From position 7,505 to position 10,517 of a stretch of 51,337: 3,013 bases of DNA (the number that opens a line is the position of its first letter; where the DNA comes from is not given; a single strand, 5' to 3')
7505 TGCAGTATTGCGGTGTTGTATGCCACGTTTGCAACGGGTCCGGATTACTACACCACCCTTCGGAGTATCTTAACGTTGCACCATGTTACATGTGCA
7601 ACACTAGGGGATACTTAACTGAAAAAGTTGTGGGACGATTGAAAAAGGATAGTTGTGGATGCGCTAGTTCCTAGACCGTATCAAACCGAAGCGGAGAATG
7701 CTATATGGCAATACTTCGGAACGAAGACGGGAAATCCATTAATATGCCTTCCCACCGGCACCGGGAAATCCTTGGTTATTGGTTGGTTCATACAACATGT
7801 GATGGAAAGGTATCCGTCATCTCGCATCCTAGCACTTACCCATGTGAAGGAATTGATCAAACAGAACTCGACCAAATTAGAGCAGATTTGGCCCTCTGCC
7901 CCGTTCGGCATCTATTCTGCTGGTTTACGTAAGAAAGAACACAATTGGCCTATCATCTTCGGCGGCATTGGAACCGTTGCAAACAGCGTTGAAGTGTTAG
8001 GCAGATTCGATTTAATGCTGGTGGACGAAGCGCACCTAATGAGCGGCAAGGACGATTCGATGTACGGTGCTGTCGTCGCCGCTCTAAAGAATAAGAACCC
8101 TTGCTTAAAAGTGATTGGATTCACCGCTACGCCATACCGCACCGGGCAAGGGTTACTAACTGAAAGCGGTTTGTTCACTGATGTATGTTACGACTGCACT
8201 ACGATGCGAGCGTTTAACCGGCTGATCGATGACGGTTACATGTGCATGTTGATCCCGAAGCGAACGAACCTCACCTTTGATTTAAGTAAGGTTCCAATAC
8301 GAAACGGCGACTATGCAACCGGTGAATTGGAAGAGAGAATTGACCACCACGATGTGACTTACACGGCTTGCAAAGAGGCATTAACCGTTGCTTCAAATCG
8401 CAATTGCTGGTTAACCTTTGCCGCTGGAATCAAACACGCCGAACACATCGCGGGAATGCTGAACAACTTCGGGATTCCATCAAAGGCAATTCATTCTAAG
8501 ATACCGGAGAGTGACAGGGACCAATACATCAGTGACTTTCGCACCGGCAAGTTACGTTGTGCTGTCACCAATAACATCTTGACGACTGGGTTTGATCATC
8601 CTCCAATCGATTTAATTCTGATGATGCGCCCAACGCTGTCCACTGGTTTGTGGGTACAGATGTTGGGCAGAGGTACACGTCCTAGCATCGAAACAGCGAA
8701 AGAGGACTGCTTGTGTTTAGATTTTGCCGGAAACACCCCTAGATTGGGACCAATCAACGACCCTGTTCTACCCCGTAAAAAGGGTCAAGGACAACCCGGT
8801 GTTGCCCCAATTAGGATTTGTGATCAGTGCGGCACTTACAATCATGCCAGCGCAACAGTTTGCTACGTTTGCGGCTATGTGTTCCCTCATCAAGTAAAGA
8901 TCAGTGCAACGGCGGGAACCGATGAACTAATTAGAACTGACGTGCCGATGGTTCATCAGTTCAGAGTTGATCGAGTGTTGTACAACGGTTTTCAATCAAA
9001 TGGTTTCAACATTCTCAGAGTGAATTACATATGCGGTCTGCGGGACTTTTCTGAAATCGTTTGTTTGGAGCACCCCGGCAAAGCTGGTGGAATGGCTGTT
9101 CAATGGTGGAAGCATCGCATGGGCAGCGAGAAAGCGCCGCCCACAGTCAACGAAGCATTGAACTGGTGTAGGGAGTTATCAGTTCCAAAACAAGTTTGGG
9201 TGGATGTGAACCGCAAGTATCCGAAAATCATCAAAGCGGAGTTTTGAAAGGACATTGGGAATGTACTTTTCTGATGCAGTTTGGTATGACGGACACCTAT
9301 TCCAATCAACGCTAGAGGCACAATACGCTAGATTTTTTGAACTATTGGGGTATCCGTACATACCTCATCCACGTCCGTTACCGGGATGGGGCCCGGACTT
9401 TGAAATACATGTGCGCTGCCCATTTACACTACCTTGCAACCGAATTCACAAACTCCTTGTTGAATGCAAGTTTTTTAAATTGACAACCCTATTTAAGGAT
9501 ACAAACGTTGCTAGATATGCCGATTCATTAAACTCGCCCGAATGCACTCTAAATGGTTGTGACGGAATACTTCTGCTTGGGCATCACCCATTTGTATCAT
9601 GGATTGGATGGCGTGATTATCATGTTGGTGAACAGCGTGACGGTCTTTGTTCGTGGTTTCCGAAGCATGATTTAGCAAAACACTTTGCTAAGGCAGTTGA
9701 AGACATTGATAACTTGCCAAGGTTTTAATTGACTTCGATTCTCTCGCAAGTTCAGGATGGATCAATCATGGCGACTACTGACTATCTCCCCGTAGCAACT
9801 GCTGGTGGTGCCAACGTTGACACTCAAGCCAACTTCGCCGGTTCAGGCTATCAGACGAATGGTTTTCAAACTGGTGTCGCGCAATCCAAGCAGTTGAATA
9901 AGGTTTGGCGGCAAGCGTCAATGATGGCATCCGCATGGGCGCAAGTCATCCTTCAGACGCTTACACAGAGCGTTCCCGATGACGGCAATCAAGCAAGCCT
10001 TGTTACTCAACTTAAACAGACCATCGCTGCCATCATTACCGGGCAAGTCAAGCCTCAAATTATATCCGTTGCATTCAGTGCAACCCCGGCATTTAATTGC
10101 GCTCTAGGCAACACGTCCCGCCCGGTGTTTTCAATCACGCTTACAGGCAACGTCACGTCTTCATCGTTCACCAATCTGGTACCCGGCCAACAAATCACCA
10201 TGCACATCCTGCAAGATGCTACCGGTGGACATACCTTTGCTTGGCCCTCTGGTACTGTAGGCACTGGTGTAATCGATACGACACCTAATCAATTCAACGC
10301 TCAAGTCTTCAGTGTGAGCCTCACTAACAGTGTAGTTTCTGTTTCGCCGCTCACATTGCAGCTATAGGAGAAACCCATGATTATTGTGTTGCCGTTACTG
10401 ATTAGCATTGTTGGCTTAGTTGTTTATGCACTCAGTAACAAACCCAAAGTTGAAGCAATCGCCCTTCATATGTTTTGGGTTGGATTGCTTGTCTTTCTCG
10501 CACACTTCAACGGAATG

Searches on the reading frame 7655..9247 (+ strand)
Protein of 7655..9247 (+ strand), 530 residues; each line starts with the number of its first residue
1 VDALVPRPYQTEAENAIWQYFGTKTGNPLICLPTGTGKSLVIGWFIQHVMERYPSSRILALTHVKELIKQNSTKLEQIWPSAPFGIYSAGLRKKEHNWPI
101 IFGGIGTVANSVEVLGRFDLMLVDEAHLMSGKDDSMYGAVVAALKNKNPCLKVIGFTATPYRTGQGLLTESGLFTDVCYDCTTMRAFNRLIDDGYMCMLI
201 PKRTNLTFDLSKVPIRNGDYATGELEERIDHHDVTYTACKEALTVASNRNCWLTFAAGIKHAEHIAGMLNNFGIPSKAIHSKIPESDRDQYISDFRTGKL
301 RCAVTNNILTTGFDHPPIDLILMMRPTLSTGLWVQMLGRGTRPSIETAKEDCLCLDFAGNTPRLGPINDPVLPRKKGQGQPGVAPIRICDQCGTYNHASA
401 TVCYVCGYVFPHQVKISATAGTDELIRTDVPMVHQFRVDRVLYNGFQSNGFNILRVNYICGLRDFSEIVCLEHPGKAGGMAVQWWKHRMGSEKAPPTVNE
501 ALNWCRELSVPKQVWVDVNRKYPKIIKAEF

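Call 12: search_protein_families(library=phrogs, max_evalue=0.001, proteins=[window:7655-9247:+])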
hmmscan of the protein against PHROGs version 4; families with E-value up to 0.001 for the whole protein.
window:7655-9247:+ (530 aa): 5 families
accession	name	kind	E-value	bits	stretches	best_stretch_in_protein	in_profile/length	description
phrog_16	-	DNA, RNA and nucleotide metabolism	1.4e-85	289.3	1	5-435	272-659/986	DNA helicase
phrog_16694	-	unknown function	4.7e-13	49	1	254-357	563-674/1010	-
phrog_9690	-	DNA, RNA and nucleotide metabolism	1.6e-09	38.3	1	111-358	34-269/306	DNA helicase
phrog_62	-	DNA, RNA and nucleotide metabolism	3e-06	26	1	2-162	693-851/1881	DNA helicase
phrog_2488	-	DNA, RNA and nucleotide metabolism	0.00095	19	0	7-71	20-87/579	DNA helicase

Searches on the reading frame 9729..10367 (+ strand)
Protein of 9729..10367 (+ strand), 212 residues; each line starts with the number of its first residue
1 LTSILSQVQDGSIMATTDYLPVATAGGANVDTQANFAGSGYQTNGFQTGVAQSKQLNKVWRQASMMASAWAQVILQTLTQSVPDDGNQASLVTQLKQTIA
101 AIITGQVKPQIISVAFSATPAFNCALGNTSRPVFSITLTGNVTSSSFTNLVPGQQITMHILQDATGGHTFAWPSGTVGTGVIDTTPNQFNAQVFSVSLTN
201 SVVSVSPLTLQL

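Call 24: search_protein_families(library=pfam, max_evalue=0.01, proteins=[window:9729-10367:+])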
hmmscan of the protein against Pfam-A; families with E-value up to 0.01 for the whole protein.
window:9729-10367:+ (212 aa): 1 family
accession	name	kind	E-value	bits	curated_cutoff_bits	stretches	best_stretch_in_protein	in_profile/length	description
PF19209.5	CoV_S1_C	-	0.0045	17.5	27.1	0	175-206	10-41/58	Coronavirus spike glycoprotein S1, C-terminal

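Call 70: search_protein_families(library=phrogs, max_evalue=0.01, proteins=[window:9729-10367:+])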
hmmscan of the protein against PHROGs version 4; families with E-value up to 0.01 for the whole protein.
window:9729-10367:+ (212 aa): 2 families
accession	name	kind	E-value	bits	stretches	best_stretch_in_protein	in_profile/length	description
phrog_11303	-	tail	5.3e-24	86.3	1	14-101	1-88/231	tail fiber protein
phrog_1396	-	tail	1.5e-06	28.6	1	13-98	6-88/504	tail fiber protein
